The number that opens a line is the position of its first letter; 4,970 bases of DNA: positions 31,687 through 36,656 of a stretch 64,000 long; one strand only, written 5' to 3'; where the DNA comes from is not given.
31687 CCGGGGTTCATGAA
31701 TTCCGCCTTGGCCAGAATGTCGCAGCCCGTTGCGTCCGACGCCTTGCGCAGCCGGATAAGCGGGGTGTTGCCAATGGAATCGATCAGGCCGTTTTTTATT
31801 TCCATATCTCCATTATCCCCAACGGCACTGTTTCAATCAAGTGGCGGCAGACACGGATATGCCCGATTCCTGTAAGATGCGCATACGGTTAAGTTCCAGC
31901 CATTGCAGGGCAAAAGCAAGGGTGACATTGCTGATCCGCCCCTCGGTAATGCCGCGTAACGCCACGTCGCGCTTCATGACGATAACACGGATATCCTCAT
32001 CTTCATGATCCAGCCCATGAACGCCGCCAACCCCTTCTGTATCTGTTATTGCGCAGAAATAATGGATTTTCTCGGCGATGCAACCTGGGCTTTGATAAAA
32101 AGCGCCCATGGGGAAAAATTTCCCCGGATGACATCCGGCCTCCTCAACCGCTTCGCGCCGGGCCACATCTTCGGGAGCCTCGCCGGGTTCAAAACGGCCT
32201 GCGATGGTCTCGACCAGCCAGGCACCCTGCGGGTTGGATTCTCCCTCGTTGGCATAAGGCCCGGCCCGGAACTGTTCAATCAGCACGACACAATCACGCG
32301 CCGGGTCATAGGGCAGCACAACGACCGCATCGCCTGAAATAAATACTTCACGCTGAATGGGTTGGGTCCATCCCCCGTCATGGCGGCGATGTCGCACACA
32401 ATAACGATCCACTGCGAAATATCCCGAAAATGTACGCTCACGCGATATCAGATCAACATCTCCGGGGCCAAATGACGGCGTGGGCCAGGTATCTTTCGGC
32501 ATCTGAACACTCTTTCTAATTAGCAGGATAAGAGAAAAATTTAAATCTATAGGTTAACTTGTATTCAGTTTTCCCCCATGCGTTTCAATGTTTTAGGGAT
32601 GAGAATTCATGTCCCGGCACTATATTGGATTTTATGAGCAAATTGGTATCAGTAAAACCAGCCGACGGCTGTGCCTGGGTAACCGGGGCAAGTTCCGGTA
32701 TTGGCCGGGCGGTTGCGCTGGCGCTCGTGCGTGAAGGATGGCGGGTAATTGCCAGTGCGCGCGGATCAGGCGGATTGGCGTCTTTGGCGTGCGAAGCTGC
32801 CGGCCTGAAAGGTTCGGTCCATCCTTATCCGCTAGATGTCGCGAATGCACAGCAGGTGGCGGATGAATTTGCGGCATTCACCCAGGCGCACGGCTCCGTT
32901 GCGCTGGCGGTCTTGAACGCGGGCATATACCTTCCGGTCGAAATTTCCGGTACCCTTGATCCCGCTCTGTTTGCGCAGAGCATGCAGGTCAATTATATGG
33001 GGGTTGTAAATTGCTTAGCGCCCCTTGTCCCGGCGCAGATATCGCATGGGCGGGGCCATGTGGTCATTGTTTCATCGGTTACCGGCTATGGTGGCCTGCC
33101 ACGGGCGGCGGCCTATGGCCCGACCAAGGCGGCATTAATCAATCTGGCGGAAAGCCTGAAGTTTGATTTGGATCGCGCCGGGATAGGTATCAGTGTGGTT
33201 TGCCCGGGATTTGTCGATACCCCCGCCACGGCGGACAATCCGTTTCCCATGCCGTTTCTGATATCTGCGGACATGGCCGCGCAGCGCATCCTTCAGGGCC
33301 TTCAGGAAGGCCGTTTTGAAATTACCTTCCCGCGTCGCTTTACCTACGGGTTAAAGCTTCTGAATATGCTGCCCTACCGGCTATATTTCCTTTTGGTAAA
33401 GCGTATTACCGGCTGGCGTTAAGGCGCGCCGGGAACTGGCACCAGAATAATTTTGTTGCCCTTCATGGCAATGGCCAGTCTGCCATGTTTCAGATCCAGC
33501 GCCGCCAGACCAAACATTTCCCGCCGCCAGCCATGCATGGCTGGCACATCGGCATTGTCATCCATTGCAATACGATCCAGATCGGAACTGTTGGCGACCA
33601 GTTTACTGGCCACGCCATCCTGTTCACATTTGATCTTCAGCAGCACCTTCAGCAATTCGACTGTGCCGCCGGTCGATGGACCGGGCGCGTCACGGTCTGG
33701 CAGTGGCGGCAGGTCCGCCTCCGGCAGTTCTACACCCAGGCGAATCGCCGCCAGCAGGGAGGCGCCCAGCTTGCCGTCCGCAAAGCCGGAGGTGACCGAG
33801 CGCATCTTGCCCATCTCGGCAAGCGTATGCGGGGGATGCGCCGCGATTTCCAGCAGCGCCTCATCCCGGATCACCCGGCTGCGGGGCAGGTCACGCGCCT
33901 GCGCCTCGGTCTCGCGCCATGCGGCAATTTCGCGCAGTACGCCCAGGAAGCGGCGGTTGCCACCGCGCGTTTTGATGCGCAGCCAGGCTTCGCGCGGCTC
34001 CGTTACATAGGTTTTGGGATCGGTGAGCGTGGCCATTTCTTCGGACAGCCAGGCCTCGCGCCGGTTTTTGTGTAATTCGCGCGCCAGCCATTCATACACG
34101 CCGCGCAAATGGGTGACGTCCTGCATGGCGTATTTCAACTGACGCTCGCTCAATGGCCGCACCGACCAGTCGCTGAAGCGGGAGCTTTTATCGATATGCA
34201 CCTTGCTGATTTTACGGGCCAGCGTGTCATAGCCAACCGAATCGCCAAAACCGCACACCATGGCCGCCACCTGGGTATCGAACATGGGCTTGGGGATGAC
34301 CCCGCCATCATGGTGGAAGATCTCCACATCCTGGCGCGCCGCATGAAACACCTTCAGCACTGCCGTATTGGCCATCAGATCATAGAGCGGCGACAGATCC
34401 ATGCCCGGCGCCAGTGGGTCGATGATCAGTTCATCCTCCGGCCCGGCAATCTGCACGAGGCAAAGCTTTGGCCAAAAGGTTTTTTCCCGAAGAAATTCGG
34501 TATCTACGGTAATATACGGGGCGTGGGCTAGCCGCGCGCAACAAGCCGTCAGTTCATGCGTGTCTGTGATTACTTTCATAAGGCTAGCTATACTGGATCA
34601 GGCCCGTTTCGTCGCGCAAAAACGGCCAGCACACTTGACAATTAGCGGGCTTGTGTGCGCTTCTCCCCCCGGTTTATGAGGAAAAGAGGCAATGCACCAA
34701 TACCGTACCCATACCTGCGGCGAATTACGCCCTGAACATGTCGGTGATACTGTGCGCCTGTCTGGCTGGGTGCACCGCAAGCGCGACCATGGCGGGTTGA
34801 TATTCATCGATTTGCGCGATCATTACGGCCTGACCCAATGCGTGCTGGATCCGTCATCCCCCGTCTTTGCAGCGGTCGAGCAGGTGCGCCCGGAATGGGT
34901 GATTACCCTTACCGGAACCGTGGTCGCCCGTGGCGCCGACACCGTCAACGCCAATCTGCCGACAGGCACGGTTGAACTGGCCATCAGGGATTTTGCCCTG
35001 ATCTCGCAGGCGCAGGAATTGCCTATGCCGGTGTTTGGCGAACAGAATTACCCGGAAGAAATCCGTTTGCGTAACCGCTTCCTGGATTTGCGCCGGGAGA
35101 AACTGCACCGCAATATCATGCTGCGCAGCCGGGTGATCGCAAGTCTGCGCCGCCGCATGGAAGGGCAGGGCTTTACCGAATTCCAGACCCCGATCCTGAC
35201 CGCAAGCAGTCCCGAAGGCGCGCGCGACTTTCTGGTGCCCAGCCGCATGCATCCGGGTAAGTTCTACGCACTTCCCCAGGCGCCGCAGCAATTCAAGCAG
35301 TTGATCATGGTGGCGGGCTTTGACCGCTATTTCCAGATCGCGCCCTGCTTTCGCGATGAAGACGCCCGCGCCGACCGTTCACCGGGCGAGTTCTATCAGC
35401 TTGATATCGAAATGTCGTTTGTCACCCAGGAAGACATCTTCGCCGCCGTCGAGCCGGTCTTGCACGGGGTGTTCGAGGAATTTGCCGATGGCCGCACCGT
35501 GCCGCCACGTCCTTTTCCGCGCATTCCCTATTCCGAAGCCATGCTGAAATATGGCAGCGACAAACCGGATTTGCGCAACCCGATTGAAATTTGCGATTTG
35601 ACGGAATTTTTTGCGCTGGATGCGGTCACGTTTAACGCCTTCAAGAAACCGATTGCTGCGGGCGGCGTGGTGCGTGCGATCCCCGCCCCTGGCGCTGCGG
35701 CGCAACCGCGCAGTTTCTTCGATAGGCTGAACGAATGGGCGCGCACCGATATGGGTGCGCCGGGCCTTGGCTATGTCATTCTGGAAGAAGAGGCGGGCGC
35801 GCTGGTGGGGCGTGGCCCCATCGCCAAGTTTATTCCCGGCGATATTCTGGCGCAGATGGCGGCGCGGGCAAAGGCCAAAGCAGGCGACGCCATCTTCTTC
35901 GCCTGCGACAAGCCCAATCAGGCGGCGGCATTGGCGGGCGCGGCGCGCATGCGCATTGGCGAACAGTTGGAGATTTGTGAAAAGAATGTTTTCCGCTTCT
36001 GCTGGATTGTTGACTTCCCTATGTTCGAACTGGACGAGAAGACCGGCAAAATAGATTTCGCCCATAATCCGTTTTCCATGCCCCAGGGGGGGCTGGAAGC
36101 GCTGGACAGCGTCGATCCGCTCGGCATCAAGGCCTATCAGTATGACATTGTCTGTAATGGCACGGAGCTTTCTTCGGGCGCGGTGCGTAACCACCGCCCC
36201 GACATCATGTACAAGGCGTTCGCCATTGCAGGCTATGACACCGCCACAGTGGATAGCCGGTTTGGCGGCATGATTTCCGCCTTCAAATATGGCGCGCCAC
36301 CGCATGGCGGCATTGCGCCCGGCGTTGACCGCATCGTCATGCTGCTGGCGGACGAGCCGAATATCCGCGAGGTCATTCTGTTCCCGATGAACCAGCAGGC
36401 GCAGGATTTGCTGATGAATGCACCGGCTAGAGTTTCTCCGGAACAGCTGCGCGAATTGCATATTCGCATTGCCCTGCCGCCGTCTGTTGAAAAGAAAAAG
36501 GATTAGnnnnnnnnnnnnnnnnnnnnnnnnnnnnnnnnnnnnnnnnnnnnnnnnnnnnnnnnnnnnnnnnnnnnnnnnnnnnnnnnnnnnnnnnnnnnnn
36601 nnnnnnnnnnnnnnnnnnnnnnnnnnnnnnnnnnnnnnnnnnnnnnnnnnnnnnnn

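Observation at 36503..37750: OlsB-like N-acyltransferase fused to a cyclic-nucleotide-binding domain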

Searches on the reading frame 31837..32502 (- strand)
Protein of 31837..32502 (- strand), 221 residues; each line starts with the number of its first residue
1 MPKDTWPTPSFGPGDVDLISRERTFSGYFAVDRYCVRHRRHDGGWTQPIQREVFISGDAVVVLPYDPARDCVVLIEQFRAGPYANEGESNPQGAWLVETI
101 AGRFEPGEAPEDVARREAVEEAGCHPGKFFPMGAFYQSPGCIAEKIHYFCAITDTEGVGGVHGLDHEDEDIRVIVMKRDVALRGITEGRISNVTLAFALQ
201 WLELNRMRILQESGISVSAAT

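Call 83: search_protein_families(library=pfam, proteins=[window:31837-32502:-], max_evalue=0.00001)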
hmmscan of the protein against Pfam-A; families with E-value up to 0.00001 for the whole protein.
window:31837-32502:- (221 aa): 1 family
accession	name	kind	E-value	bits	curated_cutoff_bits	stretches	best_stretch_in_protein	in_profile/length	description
PF00293.34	NUDIX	-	5.1e-10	39.9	21.1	1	58-171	4-110/134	NUDIX domain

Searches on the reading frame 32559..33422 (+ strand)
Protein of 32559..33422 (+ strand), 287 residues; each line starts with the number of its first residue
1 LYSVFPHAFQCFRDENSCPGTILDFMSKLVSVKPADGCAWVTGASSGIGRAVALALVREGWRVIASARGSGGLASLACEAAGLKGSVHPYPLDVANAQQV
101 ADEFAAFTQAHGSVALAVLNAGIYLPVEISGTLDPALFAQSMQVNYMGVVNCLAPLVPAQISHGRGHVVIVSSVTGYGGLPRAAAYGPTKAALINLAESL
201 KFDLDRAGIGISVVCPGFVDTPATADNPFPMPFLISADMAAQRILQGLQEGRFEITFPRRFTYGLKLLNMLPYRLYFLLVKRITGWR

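Call 83: search_protein_families(library=pfam, proteins=[window:32559-33422:+], max_evalue=0.00001)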
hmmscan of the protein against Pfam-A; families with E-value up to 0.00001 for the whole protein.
window:32559-33422:+ (287 aa): 3 families
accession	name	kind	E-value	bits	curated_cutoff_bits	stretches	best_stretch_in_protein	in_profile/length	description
PF00106.31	adh_short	-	8.8e-41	140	26.6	1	39-226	3-189/195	short chain dehydrogenase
PF13561.12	adh_short_C2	-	1.7e-29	103.6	27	1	43-227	1-184/236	Enoyl-(Acyl carrier protein) reductase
PF08659.16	KR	-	1.2e-07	32.3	22.6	1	38-199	2-162/180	KR domain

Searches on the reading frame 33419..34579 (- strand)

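Call 83: search_protein_families(library=pfam, proteins=[window:33419-34579:-], max_evalue=0.00001)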
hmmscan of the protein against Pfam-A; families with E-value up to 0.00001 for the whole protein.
window:33419-34579:- (386 aa): 2 families
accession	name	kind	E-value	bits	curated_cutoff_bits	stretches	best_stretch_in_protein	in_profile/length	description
PF01612.26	DNA_pol_A_exo1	-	1.4e-39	136.1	23.6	1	2-169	2-172/173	3'-5' exonuclease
PF00570.28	HRDC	-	3.2e-14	53.1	23.8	1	212-279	2-68/68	HRDC domain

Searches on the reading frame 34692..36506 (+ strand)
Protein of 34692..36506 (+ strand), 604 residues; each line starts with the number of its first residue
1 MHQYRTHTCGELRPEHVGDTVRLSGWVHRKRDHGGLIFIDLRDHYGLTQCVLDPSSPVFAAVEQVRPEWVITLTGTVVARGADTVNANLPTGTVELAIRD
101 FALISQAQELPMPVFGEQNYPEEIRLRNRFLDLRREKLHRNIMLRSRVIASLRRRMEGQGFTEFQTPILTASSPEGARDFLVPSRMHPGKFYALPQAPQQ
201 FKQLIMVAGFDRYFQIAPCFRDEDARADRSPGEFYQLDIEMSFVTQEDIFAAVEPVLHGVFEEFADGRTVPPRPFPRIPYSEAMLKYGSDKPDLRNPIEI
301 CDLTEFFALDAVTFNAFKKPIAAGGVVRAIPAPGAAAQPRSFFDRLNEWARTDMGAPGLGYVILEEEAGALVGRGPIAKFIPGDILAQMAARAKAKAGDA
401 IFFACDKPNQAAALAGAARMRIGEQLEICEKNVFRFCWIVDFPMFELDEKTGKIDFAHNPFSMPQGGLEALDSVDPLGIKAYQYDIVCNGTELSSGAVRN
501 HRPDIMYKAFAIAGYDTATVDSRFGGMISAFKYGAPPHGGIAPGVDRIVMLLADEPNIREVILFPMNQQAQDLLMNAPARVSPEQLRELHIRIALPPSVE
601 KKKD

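Call 83: search_protein_families(library=pfam, proteins=[window:34692-36506:+], max_evalue=0.00001)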
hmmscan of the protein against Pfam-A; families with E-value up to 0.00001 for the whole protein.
window:34692-36506:+ (604 aa): 3 families
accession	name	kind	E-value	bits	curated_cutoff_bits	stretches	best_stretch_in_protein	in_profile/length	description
PF00152.25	tRNA-synt_2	-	1.5e-110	369.5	25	1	122-568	2-308/308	tRNA synthetases class II (D, K and N)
PF01336.31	tRNA_anti-codon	-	7.4e-15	55.1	27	1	21-99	1-70/75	OB-fold nucleic acid binding domain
PF02938.19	GAD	-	1.2e-13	51.5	23.4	1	317-412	1-92/95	GAD domain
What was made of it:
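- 34692..36506 (+): Context: convergent aspartyl-tRNA synthetase aspS. Pfam tRNA-synt_2, tRNA_anti-codon and GAD (call 83).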
